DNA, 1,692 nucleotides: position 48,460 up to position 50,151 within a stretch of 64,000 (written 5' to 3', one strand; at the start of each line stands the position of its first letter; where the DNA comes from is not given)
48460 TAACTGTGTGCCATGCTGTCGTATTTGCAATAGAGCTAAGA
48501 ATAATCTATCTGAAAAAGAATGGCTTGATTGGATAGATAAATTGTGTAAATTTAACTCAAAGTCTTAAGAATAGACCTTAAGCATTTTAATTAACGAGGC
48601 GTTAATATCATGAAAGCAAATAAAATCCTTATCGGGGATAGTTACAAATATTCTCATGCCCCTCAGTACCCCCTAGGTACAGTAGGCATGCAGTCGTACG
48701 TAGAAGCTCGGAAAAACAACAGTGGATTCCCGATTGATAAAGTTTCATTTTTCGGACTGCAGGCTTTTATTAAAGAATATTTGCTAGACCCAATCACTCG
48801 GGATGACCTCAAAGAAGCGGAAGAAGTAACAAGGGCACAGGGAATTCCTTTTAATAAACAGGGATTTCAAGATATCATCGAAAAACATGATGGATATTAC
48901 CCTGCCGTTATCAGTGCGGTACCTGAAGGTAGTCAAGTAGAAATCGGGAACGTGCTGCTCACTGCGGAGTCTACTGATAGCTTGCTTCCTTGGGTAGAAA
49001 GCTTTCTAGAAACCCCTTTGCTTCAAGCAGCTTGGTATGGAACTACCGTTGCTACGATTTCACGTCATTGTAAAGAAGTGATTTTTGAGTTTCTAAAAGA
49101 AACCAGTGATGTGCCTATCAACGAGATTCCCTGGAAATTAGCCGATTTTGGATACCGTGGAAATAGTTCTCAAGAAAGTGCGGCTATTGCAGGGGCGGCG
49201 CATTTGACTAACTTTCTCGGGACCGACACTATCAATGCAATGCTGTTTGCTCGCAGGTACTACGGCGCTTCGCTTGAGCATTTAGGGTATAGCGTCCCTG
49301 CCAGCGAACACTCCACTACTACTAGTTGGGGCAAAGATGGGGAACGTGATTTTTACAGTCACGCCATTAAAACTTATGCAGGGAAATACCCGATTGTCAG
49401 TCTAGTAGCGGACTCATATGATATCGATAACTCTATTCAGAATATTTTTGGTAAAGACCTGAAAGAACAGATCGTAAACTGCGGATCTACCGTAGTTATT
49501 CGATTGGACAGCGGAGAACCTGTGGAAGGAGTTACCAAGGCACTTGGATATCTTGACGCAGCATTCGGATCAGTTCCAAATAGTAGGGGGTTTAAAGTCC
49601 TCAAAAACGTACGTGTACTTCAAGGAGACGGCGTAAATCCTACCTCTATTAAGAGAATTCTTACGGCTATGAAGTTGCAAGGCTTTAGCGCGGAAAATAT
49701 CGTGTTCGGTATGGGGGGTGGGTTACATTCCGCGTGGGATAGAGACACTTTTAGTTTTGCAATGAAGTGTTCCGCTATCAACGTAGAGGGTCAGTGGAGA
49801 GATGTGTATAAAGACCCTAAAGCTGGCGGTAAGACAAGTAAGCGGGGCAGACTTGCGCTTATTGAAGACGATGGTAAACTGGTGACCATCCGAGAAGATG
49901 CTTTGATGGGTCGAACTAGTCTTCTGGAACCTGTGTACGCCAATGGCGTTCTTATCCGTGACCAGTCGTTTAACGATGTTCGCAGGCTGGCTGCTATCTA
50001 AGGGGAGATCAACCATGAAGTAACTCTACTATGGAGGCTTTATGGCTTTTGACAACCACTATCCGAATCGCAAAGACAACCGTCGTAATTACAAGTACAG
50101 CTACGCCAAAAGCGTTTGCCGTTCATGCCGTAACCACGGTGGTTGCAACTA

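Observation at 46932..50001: NAD+ salvage pair NadV-NatV, split by an HNH endonuclease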

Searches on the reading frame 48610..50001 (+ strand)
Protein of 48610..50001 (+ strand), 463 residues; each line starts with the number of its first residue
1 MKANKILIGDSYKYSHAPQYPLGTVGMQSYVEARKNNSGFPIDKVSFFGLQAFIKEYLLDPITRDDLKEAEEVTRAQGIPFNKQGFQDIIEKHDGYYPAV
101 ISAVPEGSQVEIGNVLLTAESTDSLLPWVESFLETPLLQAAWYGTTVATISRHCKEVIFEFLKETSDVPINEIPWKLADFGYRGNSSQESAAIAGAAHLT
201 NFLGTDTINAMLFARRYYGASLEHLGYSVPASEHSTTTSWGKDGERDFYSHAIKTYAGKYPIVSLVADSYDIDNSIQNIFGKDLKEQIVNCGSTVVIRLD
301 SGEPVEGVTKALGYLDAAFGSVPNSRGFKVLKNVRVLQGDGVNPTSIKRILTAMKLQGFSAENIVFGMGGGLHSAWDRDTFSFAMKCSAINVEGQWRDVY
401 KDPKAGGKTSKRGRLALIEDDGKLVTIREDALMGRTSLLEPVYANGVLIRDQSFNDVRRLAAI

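Call 3: search_protein_families(library=pfam, proteins=[window:48610-50001:+], max_evalue=0.01)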
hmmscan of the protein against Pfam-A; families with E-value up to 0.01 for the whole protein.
window:48610-50001:+ (463 aa): 2 families
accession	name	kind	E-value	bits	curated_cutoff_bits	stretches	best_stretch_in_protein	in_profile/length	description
PF04095.22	NAPRTase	-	2.2e-44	152.4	20.8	1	176-414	2-221/239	Nicotinate phosphoribosyltransferase (NAPRTase) family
PF18127.6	NAMPT_N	-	2.5e-19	69.8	25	1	6-99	3-96/98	Nicotinamide phosphoribosyltransferase, N-terminal domain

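Call 4: search_protein_families(library=phrogs, proteins=[window:48610-50001:+], max_evalue=0.001)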
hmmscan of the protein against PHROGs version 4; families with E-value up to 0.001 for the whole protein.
window:48610-50001:+ (463 aa): 4 families
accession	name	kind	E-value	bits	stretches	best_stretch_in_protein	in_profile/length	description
phrog_448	-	other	9.9e-143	477.6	1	3-461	13-493/500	nicotinamide phosphoribosyl transferase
phrog_16547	-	other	1.2e-58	199.8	1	4-294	9-314/315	nicotinamide phosphoribosyl transferase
phrog_15800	-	other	3e-25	90.4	2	317-459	165-316/322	nicotinamide phosphoribosyl transferase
phrog_12872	-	other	8.5e-20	71.9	2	319-462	386-537/547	nicotinamide phosphoribosyl transferase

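Call 6: search_protein_families(library=ncbifam, proteins=[window:48610-50001:+], max_evalue=0.001)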
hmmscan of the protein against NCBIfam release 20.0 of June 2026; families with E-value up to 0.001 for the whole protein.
window:48610-50001:+ (463 aa): 3 families
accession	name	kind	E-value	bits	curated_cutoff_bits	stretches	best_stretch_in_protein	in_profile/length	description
NF006629.0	PRK09198.1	equivalog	2.2e-163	544.3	405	1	1-461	3-461/465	nicotinate phosphoribosyltransferase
TIGR01513.1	NAPRTase_put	equivalog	1.1e-06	27.9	297.4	1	131-402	115-336/452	nicotinate phosphoribosyltransferase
NF006696.0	PRK09243.1-3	equivalog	2e-06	26.7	503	1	84-458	85-405/451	nicotinate phosphoribosyltransferase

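Call 7: search_dna_similar(query=window:48610-50001:+, collection=phages, mode=protein, max_rows=30)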
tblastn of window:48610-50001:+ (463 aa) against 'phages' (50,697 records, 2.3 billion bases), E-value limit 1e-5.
Records with a match: 2016; places in all: 2026; records where one place covers at least 80% of the query: 1708.
Best place of each record, by identity: <60% 2016.
By first word of the organism name: Vibrio 230; Klebsiella 200; Pseudomonas 198; Staphylococcus 198; Escherichia 188; Salmonella 128; Mycobacterium 104; Aeromonas 97; Bacillus 84; Listeria 55; and 67 more.
By host as written in the record: - 251; Klebsiella pneumoniae 93; Staphylococcus aureus 82; Mycobacterium smegmatis mc2 155 65; Pseudomonas aeruginosa 55; Escherichia coli 51; Listeria monocytogenes 44; Vibrio harveyi BAA-1116 36; and 507 more.
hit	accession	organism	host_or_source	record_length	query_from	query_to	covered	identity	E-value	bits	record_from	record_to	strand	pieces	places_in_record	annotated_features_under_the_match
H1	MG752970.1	Ralstonia phage RsoM2USA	Ralstonia solanacearum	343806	4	462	99%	48.9%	2e-130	421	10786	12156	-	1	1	hypothetical protein (x2)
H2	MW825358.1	Xanthomonas phage vB_XciM_LucasX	Xanthomonas citri 306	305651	4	458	98%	49.1%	4e-127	412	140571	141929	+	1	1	nicotinamide phosphoribosyltransferase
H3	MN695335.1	Synechococcus phage B23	Synechoccus sp.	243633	1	461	100%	48.3%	4e-132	426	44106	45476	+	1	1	nicotinamide phosphoribosyltransferase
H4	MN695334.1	Synechococcus phage B3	Synechoccus sp.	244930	1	461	100%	48.3%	4e-132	426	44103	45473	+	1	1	nicotinamide phosphoribosyltransferase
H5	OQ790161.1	Xanthomonas phage RTH11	Xanthomonas sp.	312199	4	458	98%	48.5%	2e-126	410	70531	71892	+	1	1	nicotinate phosphoribosyltransferase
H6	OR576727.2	Myxococcus phage Mx1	Myxococcus sp.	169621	2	461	99%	47.8%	7e-120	391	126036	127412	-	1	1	nicotinamide phosphoribosyltransferase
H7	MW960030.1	Rhizobium phage RHph_X66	R. phaseoli sv. phaseoli INC 2-5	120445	1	446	96%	48.2%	8e-119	388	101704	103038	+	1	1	nicotinamide phosphoribosyltransferase protein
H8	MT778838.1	Rhizobium phage V1VFA-S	-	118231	1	446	96%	48.1%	1e-116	382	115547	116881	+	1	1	nicotinamide phosphoribosyltransferase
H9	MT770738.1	Rhizobium phage B1VFA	Rhizobium leguminosarum VF39SM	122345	1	446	96%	47.9%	3e-116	380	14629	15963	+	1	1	nicotinamide phosphoribosyltransferase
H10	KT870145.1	Roseobacter phage DSS3P8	Ruegeria pomeroyi DSS-3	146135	4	453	97%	46.9%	1e-120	393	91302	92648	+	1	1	nicotinamide phosphoribosyltransferase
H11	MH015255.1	Ruegeria phage vB_RpoS-V10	Ruegeria pomeroyi DSS-3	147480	4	453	97%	46.9%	2e-120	392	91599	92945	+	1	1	nicotinate phosphoribosyltransferase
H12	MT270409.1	Phaeobacter phage MD18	Phaeobacter inhibens DSM 17395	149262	6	463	99%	46.0%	2e-117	384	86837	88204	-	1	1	nicotinamide phosphoribosyltransferase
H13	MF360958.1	Salicola phage SCTP-2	Salicola sp. PV4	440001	4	458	98%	45.9%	1e-116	382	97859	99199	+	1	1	104: hypothetical protein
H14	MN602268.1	Bacteriophage DSS3_MAL1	-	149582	6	463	99%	45.4%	1e-117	385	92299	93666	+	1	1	putative nicotinate phosphoribosyltransferase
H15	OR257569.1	Ruegeria phage RpAliso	Ruegeria pomeroyi DSS-3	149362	4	463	99%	44.4%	2e-113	372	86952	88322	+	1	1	nicotinamide phosphoribosyltransferase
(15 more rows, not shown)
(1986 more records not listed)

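Call 11: find_related_loci(query=window:48610-50001:+, collection=viral_contigs, flank=6000)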
Query window:48610-50001:+ (463 aa) in viral_contigs; peptide patterns used: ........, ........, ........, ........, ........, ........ (x = any residue, [..] = any of these).
51 stretches matched a pattern; 33 encode a relative of the query (tblastn E <= 1e-3); 33 distinct loci.
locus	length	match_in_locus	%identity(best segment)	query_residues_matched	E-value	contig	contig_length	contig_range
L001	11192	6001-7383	50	4-458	1e-135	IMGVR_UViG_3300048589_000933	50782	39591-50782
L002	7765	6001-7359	49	4-461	9e-130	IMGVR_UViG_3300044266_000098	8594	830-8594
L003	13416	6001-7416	48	3-463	4e-128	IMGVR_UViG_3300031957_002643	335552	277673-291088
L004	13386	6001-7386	48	1-461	4e-128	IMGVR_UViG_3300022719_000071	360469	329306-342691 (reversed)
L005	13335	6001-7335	44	10-461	2e-119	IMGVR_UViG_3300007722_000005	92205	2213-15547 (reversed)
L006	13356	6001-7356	45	4-461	1e-118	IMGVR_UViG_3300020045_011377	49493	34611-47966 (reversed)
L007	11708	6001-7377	46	4-461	3e-114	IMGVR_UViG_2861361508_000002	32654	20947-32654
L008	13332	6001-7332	44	8-458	6e-113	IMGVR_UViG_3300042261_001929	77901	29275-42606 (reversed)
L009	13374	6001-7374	43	4-463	2e-106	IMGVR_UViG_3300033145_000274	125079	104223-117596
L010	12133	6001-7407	42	4-463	7e-103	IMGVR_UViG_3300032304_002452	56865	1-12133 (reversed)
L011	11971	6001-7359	41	3-459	1e-102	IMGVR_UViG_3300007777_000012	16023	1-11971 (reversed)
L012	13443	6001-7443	41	4-463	6e-93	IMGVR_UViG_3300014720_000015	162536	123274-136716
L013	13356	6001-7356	42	4-463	5e-102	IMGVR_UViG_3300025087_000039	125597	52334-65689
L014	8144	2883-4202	39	3-417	6e-90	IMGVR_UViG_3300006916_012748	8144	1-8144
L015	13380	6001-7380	39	1-463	7e-90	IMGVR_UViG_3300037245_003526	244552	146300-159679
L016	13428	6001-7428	41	4-458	9e-88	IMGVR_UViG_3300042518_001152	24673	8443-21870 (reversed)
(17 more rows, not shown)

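Call 18: search_protein_families(library=pfam, proteins=[L016:5131-5715:+, L016:4761-5096:+, L016:3823-4764:+], max_evalue=10)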
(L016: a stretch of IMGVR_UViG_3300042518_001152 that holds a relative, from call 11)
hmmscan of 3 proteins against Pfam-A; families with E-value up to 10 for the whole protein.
L016:5131-5715:+ (194 aa): 0 families

L016:4761-5096:+ (111 aa): 5 families
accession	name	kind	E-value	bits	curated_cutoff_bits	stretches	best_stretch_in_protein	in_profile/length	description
PF10686.14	YAcAr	-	1.5e-14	54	28.2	1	1-62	1-66/66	YspA, cpYpsA-related SLOG family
PF02481.21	DNA_processg_A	-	0.00015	21.4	29.6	1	2-53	46-101/212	DNA recombination-mediator protein A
PF18306.6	LDcluster4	-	0.04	14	26.3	1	3-109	4-123/151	SLOG cluster4 family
PF14882.11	INT_rpt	-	0.057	14.1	26.5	1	49-71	14-36/55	Integrase repeat unit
PF24963.1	DUF7768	-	0.19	12.5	26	1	55-107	44-96/98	Domain of unknown function (DUF7768)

L016:3823-4764:+ (313 aa): 3 families
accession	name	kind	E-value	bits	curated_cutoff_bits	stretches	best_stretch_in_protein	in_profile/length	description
PF00293.34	NUDIX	-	5.1e-11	43.1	21.1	1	176-298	4-130/134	NUDIX domain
PF01467.32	CTP_transf_like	-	0.0013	19.4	21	1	30-77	9-57/133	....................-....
PF22327.2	Nudt16-like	-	0.19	12.1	27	1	202-227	37-62/161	U8 snoRNA-decapping enzyme-like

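Call 43: search_solved_structures(query=window:48610-50001:+, max_evalue=1e-10, show_alignments=1)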
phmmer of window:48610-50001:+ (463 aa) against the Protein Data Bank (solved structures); distinct sequences matched with E-value up to 1e-10: 32.
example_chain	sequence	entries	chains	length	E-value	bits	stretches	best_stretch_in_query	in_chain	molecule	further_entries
7yqo_A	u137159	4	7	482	1.7e-125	422.7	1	4-459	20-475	Pre-B cell enhancing factor related protein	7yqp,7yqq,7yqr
8igz_A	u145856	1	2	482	5.9e-124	417.7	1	4-459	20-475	Pre-B cell enhancing factor related protein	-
2gvl_A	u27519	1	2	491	1e-101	344.4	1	4-461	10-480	Nicotinamide phosphoribosyltransferase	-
2h3d_A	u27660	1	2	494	1e-101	344.4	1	4-461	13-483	Nicotinamide phosphoribosyltransferase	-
7q8t_A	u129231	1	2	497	1e-101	344.3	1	4-461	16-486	Nicotinamide phosphoribosyltransferase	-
4o1c_A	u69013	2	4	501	1.8e-101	343.6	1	4-461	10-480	Nicotinamide phosphoribosyltransferase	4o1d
3dgr_A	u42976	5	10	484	2.2e-101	343.3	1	4-461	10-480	Nicotinamide phosphoribosyltransferase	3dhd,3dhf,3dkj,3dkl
2h3b_A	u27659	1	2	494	2.3e-101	343.2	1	4-461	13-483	Nicotinamide phosphoribosyltransferase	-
2gvg_A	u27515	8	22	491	2.3e-101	343.2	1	4-461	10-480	Nicotinamide phosphoribosyltransferase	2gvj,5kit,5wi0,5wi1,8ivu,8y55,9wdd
7ppe_A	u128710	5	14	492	2.3e-101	343.2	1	4-461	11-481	Nicotinamide phosphoribosyltransferase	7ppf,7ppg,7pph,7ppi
5lx3_A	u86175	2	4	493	2.4e-101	343.2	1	4-461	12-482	Nicotinamide phosphoribosyltransferase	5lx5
5nsd_A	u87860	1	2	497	2.4e-101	343.1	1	4-461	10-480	Nicotinamide phosphoribosyltransferase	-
7enq_A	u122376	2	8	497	2.4e-101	343.1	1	4-461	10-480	Nicotinamide phosphoribosyltransferase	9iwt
5upe_A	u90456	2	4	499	2.5e-101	343.1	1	4-461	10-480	Nicotinamide phosphoribosyltransferase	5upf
2e5b_A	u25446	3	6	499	2.5e-101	343.1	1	4-461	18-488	Nicotinamide phosphoribosyltransferase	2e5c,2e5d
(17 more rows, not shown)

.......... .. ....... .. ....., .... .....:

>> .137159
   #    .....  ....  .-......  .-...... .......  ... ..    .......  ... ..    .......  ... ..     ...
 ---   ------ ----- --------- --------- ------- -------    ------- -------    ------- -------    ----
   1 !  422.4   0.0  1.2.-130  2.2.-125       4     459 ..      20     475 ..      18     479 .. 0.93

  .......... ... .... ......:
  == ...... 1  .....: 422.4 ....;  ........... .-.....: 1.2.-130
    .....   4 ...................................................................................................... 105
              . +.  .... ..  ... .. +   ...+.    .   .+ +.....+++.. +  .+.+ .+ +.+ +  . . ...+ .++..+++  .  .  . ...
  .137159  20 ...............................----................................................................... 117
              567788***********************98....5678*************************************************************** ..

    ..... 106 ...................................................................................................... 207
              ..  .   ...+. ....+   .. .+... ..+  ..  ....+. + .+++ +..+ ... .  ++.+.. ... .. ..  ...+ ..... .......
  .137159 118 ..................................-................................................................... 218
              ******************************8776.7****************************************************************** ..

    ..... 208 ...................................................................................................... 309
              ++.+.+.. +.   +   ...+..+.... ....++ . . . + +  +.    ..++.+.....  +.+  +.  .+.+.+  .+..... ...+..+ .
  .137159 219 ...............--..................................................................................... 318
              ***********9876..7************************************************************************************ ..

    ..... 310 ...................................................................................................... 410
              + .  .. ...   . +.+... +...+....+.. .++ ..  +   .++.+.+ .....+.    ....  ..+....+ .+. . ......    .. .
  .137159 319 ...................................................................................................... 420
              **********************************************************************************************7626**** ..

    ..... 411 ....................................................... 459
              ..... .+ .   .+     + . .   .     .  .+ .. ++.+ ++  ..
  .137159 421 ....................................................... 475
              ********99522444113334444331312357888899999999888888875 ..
